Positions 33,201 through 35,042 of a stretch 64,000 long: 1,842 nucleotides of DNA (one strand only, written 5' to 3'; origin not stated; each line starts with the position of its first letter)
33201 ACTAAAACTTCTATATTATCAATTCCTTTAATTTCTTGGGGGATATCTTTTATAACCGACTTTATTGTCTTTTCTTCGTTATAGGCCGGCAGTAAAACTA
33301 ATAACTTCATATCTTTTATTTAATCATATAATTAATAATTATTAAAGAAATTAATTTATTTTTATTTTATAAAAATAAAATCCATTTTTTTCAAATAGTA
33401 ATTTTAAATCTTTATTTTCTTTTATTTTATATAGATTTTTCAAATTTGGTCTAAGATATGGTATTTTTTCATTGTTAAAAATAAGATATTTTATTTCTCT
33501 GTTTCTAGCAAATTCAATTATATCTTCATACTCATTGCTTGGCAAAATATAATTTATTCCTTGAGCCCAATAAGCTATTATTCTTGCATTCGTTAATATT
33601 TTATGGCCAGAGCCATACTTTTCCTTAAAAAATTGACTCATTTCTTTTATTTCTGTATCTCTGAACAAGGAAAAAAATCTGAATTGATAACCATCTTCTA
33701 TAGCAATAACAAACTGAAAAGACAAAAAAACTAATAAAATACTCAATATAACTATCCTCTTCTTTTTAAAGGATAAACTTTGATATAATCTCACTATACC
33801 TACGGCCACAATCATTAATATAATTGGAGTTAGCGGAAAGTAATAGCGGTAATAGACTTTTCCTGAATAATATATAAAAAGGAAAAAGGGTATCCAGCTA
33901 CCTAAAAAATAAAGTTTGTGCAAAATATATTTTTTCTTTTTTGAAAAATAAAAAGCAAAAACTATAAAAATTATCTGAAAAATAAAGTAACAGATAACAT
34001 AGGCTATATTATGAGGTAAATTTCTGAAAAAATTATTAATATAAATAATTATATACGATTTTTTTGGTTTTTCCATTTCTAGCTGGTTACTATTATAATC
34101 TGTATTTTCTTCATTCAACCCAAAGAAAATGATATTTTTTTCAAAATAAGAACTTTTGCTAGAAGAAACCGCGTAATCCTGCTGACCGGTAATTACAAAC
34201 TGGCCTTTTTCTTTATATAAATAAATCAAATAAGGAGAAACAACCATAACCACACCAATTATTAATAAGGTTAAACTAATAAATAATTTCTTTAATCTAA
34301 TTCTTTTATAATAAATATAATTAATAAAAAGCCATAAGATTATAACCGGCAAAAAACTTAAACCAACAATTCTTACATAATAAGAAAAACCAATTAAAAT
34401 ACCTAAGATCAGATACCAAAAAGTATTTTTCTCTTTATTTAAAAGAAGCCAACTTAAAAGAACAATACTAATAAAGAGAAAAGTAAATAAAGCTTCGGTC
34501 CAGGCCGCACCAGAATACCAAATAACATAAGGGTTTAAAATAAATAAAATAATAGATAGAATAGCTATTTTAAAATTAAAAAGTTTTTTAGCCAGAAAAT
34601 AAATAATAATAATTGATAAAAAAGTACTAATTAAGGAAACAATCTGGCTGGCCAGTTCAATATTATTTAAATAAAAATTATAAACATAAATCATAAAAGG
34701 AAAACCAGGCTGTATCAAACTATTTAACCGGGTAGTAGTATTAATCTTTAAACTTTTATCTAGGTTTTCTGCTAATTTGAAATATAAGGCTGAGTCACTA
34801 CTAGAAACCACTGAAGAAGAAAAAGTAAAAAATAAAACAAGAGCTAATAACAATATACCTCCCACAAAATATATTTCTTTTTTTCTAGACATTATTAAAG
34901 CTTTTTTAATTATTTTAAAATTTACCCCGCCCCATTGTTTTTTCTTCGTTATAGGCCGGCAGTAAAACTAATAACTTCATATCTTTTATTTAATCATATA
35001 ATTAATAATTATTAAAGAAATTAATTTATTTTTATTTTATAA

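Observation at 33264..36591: Very recent tandem duplication of a GT-C glycosyltransferase gene, with one localized divergent patch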

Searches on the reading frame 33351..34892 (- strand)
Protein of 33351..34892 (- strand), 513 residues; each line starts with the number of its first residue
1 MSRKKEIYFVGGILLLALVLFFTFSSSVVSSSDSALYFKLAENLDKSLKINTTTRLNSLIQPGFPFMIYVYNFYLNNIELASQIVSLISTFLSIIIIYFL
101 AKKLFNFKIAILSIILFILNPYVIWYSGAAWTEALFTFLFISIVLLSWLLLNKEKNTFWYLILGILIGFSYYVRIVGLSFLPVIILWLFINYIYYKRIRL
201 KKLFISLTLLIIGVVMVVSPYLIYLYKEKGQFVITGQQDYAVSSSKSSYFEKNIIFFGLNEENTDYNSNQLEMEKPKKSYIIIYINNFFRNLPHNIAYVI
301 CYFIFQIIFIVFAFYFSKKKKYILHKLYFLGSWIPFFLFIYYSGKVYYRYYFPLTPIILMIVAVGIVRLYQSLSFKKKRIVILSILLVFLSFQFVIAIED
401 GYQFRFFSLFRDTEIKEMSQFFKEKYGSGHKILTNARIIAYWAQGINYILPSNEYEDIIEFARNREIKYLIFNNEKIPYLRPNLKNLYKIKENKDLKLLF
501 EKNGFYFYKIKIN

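Call 6: search_protein_families(library=pfam, proteins=[window:33351-34892:-], max_evalue=0.01)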
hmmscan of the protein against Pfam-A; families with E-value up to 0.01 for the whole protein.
window:33351-34892:- (513 aa): 1 family
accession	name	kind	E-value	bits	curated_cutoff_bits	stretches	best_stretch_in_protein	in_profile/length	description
PF13231.12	PMT_2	-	1.5e-09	38.7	26.1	1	75-223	17-159/160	Dolichyl-phosphate-mannose-protein mannosyltransferase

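Call 9: find_encoding_contigs(protein=window:33351-34892:-, flank=6000, max_places=10)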
Protein window:33351-34892:- (513 aa): no gene with exactly this product is on record in the collection.

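Call 17: find_related_loci(query=window:33351-34892:-, collection=genome_contigs, flank=8000)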
Query window:33351-34892:- (513 aa) in genome_contigs; peptide patterns used: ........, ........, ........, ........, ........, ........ (x = any residue, [..] = any of these).
93 stretches matched a pattern, but none encodes a relative of the query by tblastn (E <= 1e-3).

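Call 19: find_related_loci(query=A1, collection=metagenome_contigs, flank=8000)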
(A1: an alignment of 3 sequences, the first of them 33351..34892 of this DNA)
Query A1 (513 aa) in metagenome_contigs; peptide patterns used: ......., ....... (x = any residue, [..] = any of these).
600 stretches matched a pattern, but none encodes a relative of the query by tblastn (E <= 1e-3).
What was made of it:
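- Tried and rejected: The first metagenome scan by protein patterns also found nothing (call 19).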

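Call 26: search_solved_structures(query=window:33351-34892:-, max_evalue=1, show_alignments=2)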
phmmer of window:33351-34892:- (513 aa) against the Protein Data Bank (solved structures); distinct sequences matched with E-value up to 1: 0.
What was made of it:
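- Closest known: ArnT / PMT_2-type GT-C enzymes. Different: There is no sequence match to any solved structure (call 26).
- Tried and rejected: A PDB sequence search found nothing (call 26).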

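Call 27: search_protein_families(library=ncbifam, proteins=[window:33351-34892:-], max_evalue=0.01)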
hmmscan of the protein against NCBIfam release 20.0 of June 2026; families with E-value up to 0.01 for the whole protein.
window:33351-34892:- (513 aa): 2 families
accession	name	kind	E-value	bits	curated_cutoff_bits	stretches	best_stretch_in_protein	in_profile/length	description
NF009784.2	PRK13279.1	equivalog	0.0027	16.4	567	1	78-232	79-233/539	lipid IV(A) 4-amino-4-deoxy-L-arabinosyltransferase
NF047440.1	LA3751_2_3_fam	subfamily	0.0041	16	200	1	83-224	102-244/460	LA_3751/LA_3752 family putative glycosyltransferase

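Call 32: search_protein_representatives(protein=window:33351-34892:-)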
Query: 513 residues. Proteins with E-value up to 0.001 (for the whole library): 3792; up to 1e-10: 561; up to 1e-30: 21. The best 150 are listed.
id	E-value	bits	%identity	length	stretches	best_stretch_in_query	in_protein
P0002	1.9e-254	861.7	81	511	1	1-511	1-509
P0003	6.1e-126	437.9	45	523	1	13-511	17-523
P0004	5.2e-91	322.6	39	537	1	1-512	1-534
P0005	1.4e-88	314.6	37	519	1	1-511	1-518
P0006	4.0e-81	290.0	35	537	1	1-479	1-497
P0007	2.2e-78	281.0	34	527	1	1-510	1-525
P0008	3.6e-71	257.2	33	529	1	1-476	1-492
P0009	3.6e-62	227.5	32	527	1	3-479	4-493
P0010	2.8e-52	194.9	30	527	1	12-510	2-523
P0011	2.3e-47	178.6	37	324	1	10-298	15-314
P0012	1.6e-43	166.0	28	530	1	14-485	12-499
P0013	1.5e-38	149.6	29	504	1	33-503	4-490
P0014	3.7e-37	145.0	27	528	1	4-475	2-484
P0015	1.6e-36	142.9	30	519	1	2-511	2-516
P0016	5.5e-34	134.5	27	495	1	31-487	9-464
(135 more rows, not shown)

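Call 36: find_encoding_contigs(protein=P0003, flank=6000, max_places=4)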
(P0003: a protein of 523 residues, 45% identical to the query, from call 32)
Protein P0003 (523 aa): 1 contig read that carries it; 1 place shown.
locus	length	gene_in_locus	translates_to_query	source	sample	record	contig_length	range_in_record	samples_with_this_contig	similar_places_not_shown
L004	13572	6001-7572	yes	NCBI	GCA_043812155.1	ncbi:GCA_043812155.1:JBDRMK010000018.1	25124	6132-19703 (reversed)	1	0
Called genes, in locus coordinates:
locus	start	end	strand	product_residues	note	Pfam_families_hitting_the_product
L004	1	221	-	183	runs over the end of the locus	-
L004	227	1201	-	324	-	-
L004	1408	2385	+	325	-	PF00535:Glycos_transf_2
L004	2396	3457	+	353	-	PF00534:Glycos_transf_1, PF13692:Glyco_trans_1_4, PF13524:Glyco_trans_1_2 (weak)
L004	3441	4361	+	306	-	PF03706:LPG_synthase_TM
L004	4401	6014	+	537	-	PF02366:PMT, PF13231:PMT_2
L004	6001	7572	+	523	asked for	PF13231:PMT_2, PF02366:PMT (weak)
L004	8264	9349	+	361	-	PF13793:Pribosyltran_N, PF14572:Pribosyl_synth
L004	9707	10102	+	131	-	PF05635:23S_rRNA_IVP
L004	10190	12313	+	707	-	PF00932:LTD, PF00801:PKD, PF18911:PKD_4, PF00932:LTD, PF01336:tRNA_anti-codon (faint)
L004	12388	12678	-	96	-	-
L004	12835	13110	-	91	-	-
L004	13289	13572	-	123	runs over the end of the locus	-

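Call 41: find_encoding_contigs(protein=P0005, flank=7000, max_places=3)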
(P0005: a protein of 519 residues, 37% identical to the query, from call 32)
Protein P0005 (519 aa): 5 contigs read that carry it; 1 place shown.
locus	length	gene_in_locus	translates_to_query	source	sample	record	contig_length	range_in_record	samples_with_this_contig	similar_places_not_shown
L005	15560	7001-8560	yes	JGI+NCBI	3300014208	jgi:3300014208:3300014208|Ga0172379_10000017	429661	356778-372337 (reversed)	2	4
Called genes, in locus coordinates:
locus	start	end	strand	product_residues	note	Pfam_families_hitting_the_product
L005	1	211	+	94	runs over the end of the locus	-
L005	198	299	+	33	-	-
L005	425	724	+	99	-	-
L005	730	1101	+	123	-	-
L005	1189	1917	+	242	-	PF13462:Thioredoxin_4, PF01323:DSBA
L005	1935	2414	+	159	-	-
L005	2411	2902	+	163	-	PF04608:PgpA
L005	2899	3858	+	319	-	PF00535:Glycos_transf_2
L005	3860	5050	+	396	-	PF13439:Glyco_transf_4, PF13477:Glyco_trans_4_2, PF13579:Glyco_trans_4_4, PF20706:GT4-conflict, PF00534:Glycos_transf_1, PF13692:Glyco_trans_1_4, PF13524:Glyco_trans_1_2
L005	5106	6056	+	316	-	PF03706:LPG_synthase_TM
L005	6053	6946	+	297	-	PF05050:Methyltransf_21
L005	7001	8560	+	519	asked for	PF13231:PMT_2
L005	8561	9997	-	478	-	PF09913:DUF2142, PF13231:PMT_2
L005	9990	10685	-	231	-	-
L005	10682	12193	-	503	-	PF09913:DUF2142, PF13231:PMT_2, PF02366:PMT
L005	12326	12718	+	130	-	-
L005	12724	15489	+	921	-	PF02861:Clp_N, PF00004:AAA, PF17871:AAA_lid_9, PF00004:AAA, PF00158:Sigma54_activat, PF07724:AAA_2, PF07728:AAA_5, PF10431:ClpB_D2-small, +6 more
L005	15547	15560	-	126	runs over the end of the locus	PF18895:T4SS_pilin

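Call 42: find_encoding_contigs(protein=P0007, flank=7000, max_places=3)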
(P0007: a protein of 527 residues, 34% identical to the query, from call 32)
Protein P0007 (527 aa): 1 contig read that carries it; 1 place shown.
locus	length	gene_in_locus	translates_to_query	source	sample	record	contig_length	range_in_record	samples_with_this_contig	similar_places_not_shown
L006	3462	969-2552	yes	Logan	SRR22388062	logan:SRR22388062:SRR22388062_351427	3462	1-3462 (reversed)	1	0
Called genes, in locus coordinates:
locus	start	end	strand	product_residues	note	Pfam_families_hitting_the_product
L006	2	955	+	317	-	?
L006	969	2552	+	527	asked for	PF13231:PMT_2, PF02366:PMT (weak)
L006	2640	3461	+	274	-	?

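Call 43: predict_structure(alignment_id=A3)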
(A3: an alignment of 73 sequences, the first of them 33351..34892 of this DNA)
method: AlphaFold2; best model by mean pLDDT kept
length: 513 residues; sequences in the alignment: 73
mean_pLDDT: 93.4   pTM: 0.93
mean pLDDT of the five models: 93.4, 93.1, 93.1, 92.5, 92.5
residues with pLDDT >= 90: 408; 70-90: 101; 50-70: 3; < 50: 1
segments of 3 or more residues with pLDDT < 50: none
pLDDT, mean of each block of 10 residues (from residue 1): 80 95 90 95 94 89 98 96 97 98 97 98 96 98 98 91 98 97 97 84 96 98 94 89 84 91 93 79 90 94 96 97 97 95 89 97 97 94 95 94 90 92 96 96 96 95 97 83 87 96 94 82
secondary structure, 60 per line:
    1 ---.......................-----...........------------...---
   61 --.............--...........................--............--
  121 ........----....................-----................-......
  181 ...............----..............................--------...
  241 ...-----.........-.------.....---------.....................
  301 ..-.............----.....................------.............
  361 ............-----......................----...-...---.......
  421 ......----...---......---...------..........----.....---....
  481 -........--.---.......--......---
elements in order: H4-23 E24-26 H32-42 H63-75 H78-104 H107-118 H121-128 H133-152 H158-173 H175-195 H200-229 H238-243 H249-257 H267-270 H280-302 H304-316 H321-341 H348-372 H378-399 E404-406 H414-426 E431-433 H437-442 E446-448 H455-464 E469-473 H477-480 H482-489 E496-502 E505-510
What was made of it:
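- On GT-C fold glycosyltransferase (Pfam clan GT-C, PMT_2): The AlphaFold model has pLDDT 93.4 and pTM 0.93 (call 43).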

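Call 47: fold_search(model_id=the predicted structure, library=pdb)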
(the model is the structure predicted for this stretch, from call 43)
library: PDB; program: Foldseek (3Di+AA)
matches with E <= 10: 302; with E <= 0.001: 28
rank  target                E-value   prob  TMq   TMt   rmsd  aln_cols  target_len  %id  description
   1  6s7o_A                6.3e-09  1.00  0.59  0.48  11.6       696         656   12  Cryo-EM structure of human oligosaccharyltransferase complex OST-A (released 2019-12-18)
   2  9n9j_I                2.7e-08  1.00  0.57  0.44  14.1       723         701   12  Structure of a GRP94 folding intermediate engaged with a CCDC134- and FKBP11-bound secretory translocon (released 2025-11-19)
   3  6s7t_A                4.6e-08  1.00  0.62  0.47  11.8       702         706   13  Cryo-EM structure of human oligosaccharyltransferase complex OST-B (released 2019-12-18)
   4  8pn9_A                5.4e-08  1.00  0.59  0.48  12.3       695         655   12  Structure of human oligosaccharyltransferase OST-A complex bound to NGI-1 (released 2024-05-08)
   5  8age_A                5.9e-08  1.00  0.55  0.45  13.2       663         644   10  Structure of yeast oligosaccharylransferase complex with acceptor peptide bound (released 2022-12-07)
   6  7e9s_A                7.0e-08  1.00  0.54  0.34  13.0       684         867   12  Archaeal oligosaccharyltransferase AglB from Archaeoglobus fulgidus in complex with an inhibitory peptide and a dolich (released 2021-09-08)
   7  7oci_F                7.6e-08  1.00  0.57  0.48  13.8       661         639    9  Cryo-EM structure of yeast Ost6p containing oligosaccharyltransferase complex (released 2022-02-16)
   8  3wak                  8.0e-08  1.00  0.55  0.35  13.6       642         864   12  Crystal structure of the Archaeoglobus fulgidus oligosaccharyltransferase (O29867_ARCFU) in the apo form (released 2013-10-30)
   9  8b6l_I                9.1e-08  1.00  0.60  0.47  14.0       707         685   12  Subtomogram average of the human Sec61-TRAP-OSTA-translocon (released 2022-12-07)
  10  5f15                  1.3e-07  1.00  0.58  0.55  10.7       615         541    9  Crystal Structure of ArnT from Cupriavidus metallidurans bound to Undecaprenyl phosphate (released 2016-02-17)
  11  8agb_A                1.3e-07  1.00  0.64  0.52  13.1       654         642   10  Structure of yeast oligosaccharylransferase complex with lipid-linked oligosaccharide bound (released 2022-12-07)
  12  6ftg_5                2.3e-07  1.00  0.57  0.47  13.4       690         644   13  Subtomogram average of OST-containing ribosome-translocon complexes from canine rough microsomal membranes (released 2018-03-21)
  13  8agc_A                3.0e-07  1.00  0.59  0.45  13.0       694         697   12  Structure of yeast oligosaccharylransferase complex with lipid-linked oligosaccharide and non-acceptor peptide bound (released 2022-12-07)
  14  3waj                  4.3e-07  1.00  0.57  0.39  13.0       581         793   14  Crystal structure of the Archaeoglobus fulgidus oligosaccharyltransferase (O29867_ARCFU) complex with Zn and sulfate (released 2013-10-30)
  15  6c26_A                4.5e-07  1.00  0.59  0.49  12.9       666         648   11  The Cryo-EM structure of a eukaryotic oligosaccharyl transferase complex (released 2018-01-31)
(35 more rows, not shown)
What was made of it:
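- On GT-C fold glycosyltransferase (Pfam clan GT-C, PMT_2): Foldseek probability is 1.0 to STT3, AglB, PglB, ArnT, ALG9 and AftA, with TM-scores 0.55-0.64 (call 47).
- Fold and topology: the AlphaFold model has pLDDT 93.4, and the fold matches known GT-C enzymes (calls 43, 47).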

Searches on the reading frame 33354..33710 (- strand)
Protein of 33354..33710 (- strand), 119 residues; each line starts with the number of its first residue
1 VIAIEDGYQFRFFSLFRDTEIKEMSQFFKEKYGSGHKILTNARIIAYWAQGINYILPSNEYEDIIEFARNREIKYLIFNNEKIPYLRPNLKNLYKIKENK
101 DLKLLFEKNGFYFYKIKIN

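Call 56: find_homologous_proteins(query=A4, max_evalue=0.000001)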
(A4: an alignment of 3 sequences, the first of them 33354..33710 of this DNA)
Query A4 (3 sequences): 521 candidates shared short words with the query, none scored E <= 0.000001.
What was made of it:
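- Tried and rejected: I treat this as a tool limitation (call 56).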
